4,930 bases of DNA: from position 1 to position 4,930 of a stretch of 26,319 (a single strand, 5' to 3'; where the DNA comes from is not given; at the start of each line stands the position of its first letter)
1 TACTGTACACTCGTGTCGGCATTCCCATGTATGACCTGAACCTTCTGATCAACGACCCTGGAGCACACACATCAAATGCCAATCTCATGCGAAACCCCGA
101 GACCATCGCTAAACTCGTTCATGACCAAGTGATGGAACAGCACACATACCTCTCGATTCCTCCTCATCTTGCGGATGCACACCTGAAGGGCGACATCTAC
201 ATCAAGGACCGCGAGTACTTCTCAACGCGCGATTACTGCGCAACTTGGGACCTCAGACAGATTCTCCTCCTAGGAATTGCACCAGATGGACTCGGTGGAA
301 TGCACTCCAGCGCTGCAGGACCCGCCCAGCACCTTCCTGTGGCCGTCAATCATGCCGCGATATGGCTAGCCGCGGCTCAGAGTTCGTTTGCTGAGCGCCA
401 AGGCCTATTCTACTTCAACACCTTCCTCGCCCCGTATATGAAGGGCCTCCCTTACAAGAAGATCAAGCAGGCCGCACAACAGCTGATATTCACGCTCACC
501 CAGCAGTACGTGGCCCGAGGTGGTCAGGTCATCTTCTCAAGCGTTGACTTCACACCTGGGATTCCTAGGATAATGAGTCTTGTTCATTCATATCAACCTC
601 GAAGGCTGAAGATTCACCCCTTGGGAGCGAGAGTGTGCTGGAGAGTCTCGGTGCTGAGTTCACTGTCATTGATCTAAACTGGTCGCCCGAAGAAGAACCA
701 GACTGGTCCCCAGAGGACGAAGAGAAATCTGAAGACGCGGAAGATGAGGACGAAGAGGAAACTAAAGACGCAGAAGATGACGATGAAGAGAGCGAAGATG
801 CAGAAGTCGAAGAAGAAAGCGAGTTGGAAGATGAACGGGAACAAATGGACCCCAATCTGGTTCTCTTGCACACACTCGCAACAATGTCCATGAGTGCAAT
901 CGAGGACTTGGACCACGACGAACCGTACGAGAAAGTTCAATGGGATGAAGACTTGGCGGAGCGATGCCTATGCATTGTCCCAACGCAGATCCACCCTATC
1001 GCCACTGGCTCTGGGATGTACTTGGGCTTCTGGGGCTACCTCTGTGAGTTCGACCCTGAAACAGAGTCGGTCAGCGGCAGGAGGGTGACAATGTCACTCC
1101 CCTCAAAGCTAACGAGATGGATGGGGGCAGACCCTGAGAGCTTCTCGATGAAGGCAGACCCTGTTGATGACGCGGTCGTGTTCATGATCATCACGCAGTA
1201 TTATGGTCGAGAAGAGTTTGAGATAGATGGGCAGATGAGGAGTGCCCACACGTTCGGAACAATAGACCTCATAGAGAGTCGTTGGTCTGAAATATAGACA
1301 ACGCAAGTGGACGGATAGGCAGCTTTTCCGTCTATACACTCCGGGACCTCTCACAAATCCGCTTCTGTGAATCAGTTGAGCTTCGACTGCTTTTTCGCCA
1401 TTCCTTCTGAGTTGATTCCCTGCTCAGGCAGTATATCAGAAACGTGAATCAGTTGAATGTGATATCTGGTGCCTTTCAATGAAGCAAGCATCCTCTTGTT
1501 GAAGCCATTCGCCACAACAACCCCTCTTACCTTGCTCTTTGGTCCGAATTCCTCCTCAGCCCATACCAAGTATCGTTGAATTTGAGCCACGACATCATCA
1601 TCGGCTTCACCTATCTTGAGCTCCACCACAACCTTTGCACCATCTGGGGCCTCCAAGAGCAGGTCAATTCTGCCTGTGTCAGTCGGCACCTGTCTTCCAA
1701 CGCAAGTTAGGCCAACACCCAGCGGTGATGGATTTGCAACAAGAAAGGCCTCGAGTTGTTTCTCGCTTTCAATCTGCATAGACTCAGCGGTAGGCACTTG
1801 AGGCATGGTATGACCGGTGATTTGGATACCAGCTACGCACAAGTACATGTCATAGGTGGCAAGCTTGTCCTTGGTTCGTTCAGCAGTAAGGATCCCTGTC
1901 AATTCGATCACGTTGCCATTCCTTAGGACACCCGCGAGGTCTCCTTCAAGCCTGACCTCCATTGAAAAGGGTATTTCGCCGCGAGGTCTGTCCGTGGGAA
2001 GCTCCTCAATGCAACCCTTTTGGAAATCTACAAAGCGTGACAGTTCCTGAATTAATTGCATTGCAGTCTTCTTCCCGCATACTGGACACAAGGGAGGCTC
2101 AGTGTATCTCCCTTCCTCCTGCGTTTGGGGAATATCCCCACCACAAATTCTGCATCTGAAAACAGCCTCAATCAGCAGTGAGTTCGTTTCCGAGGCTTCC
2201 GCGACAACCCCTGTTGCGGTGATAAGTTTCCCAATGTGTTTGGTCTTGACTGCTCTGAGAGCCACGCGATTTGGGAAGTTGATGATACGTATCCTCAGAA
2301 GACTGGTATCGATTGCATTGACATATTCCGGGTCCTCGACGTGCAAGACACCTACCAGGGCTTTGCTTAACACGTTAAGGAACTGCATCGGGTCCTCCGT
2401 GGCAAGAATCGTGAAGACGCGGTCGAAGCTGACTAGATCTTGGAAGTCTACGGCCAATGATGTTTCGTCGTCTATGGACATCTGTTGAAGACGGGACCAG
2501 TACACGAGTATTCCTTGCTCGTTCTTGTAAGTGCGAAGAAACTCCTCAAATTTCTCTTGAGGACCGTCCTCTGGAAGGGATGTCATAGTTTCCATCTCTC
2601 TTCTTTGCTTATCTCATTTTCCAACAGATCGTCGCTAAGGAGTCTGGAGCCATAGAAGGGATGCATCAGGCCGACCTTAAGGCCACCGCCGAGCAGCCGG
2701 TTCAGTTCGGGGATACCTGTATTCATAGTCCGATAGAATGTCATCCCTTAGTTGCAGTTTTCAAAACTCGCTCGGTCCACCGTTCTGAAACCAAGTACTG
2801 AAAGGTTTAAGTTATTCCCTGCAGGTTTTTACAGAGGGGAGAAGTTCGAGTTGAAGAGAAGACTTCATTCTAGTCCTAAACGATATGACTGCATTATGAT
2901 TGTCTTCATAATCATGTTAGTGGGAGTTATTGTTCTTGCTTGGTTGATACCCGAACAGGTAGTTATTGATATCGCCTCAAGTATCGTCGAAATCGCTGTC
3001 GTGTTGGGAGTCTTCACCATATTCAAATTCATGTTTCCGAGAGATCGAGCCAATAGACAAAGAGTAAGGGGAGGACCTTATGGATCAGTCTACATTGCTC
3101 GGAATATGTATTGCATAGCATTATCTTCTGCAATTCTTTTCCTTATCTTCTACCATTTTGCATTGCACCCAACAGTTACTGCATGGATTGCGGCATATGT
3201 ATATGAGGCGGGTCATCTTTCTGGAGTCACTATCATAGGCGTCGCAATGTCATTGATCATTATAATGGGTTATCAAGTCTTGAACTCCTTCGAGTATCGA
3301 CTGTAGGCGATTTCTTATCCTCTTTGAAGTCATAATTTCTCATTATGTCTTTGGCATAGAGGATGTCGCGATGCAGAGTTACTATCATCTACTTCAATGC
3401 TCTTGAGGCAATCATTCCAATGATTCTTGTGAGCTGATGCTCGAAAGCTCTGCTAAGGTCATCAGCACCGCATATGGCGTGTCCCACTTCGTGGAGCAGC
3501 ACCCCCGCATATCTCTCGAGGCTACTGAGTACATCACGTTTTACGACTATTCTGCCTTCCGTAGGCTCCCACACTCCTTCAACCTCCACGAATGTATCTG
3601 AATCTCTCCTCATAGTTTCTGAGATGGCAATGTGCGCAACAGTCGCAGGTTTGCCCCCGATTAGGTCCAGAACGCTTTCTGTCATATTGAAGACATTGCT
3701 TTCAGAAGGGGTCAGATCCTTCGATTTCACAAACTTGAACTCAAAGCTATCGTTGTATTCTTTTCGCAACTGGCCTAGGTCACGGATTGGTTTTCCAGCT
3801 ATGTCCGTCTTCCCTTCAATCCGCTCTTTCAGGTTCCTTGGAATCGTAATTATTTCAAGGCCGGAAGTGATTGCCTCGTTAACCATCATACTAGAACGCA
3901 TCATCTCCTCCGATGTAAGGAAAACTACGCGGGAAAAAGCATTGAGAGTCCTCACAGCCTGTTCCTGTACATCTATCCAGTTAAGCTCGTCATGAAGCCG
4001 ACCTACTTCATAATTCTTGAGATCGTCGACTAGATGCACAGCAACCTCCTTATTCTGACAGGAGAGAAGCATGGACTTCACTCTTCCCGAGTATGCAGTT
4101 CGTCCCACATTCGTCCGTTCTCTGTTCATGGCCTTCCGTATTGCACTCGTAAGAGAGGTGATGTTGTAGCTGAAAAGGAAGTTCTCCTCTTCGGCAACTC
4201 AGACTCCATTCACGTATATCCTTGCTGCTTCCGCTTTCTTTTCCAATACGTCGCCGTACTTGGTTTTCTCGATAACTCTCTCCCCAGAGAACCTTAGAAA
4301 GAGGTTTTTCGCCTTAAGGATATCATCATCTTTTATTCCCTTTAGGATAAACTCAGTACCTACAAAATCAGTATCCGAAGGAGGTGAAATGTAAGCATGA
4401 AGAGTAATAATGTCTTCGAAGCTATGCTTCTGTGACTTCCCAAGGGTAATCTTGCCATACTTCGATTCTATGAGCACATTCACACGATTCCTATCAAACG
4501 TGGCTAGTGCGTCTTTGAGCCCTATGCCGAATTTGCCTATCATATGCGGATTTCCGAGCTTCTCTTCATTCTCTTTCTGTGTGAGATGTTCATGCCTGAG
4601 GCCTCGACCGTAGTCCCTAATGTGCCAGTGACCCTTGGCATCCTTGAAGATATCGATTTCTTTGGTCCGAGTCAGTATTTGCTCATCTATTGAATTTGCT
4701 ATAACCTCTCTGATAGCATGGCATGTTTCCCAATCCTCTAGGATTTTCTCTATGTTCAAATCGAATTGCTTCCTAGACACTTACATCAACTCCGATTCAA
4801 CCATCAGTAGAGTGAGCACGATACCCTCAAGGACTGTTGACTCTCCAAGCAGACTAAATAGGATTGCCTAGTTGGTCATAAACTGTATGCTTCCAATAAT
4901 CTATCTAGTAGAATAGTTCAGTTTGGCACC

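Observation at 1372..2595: MCM N-terminal ring fused to a NucS-like nuclease in place of the helicase motor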

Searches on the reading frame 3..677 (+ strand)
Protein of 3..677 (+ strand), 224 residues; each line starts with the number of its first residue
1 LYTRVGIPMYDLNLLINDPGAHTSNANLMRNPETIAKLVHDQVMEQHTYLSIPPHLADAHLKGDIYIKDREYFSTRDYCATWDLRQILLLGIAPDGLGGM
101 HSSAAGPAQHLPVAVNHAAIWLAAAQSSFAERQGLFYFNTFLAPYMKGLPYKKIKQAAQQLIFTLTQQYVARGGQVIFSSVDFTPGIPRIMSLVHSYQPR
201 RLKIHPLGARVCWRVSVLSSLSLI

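Call 11: search_protein_families(library=pfam, proteins=[window:3-677:+], max_evalue=0.01)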
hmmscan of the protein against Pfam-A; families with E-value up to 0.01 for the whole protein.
window:3-677:+ (224 aa): 1 family
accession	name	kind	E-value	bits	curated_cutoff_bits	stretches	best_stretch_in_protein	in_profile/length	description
PF13597.11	NRDD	-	1.3e-34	120.3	26.2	1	25-188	2-169/562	Anaerobic ribonucleoside-triphosphate reductase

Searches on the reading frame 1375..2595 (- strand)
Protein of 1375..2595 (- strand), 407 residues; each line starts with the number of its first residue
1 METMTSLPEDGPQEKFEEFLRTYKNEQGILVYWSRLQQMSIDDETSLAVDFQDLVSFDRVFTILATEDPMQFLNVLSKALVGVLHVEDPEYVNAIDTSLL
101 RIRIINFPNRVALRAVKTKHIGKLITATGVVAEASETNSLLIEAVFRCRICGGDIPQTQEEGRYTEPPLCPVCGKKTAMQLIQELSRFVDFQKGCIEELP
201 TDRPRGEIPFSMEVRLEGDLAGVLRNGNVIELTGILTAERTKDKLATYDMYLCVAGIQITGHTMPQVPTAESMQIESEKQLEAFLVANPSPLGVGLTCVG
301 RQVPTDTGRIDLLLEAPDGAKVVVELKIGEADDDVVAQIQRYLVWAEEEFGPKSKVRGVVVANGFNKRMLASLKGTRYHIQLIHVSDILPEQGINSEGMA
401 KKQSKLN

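Call 4: search_protein_families(library=pfam, proteins=[window:1375-2595:-], max_evalue=1)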
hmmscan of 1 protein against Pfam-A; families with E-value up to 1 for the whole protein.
window:1375-2595:- (407 aa): 8 families
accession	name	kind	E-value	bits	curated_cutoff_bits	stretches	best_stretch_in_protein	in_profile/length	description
PF17207.9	MCM_OB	-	1.1e-24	87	24.8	1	113-238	2-124/126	MCM OB domain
PF14551.11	MCM_N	-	4.7e-14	53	24.9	1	13-104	1-93/95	MCM N-terminal domain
PF01939.22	NucS_C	-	1.8e-11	44.6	24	1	277-367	1-90/124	Endonuclease NucS C-terminal domain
PF09723.15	Zn_ribbon_8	-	0.013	15.9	34.4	1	146-181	6-40/41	Zinc ribbon domain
PF01155.25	HypA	-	0.06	13.8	28.9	1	129-177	54-96/112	Hydrogenase/urease nickel incorporation, metallochaperone, hypA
PF06250.17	YhcG_C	-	0.1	12.9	32.5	1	290-349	37-101/157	YhcG PDDEXK nuclease domain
PF14205.11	Cys_rich_KTR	-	0.14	12.4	25.5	1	169-183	5-19/54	Cysteine-rich KTR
PF14281.12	PDDEXK_4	-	0.27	11.6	22.3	1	275-350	66-116/183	PD-(D/E)XK nuclease superfamily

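Call 5: search_protein_families(library=ncbifam, proteins=[window:1375-2595:-], max_evalue=1)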
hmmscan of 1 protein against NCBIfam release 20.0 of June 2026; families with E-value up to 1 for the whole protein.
window:1375-2595:- (407 aa): 6 families
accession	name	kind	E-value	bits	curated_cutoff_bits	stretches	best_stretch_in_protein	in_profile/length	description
NF040949.1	minchrom_main_MCM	domain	3.5e-50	171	940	1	13-267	2-262/682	minichromosome maintenance protein MCM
NF003270.0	PRK04247.1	equivalog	9.7e-16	57.6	216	1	269-374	120-225/250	endonuclease NucS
NF002876.0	PRK03298.1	equivalog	3.9e-08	32.9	252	1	278-373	105-200/224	endonuclease NucS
NF040671.1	PLuB_AAA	exception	0.006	14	999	1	308-346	485-524/1256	PLuB system helicase-like protein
TIGR02605.1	CxxC_CxxC_SSSS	subfamily_domain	0.008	16.2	31.3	1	146-183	6-42/52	FmdB family zinc ribbon protein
NF045720.1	rubredox_RCKP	subfamily_domain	0.15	11.7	45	1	144-180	2-32/34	RCKP-type rubredoxin-like domain-containing protein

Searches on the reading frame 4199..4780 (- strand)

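Call 11: search_protein_families(library=pfam, proteins=[window:4199-4780:-], max_evalue=0.01)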
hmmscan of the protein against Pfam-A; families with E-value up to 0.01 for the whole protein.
window:4199-4780:- (193 aa): 1 family
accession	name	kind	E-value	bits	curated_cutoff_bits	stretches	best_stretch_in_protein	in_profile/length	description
PF13589.12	HATPase_c_3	-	0.0041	17.6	25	1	21-95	5-84/137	Histidine kinase-, DNA gyrase B-, and HSP90-like ATPase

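Call 57: search_protein_families(library=padloc, proteins=[window:4199-4780:-], max_evalue=0.1)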
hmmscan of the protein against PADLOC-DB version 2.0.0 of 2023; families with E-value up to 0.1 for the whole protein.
window:4199-4780:- (193 aa): 0 families
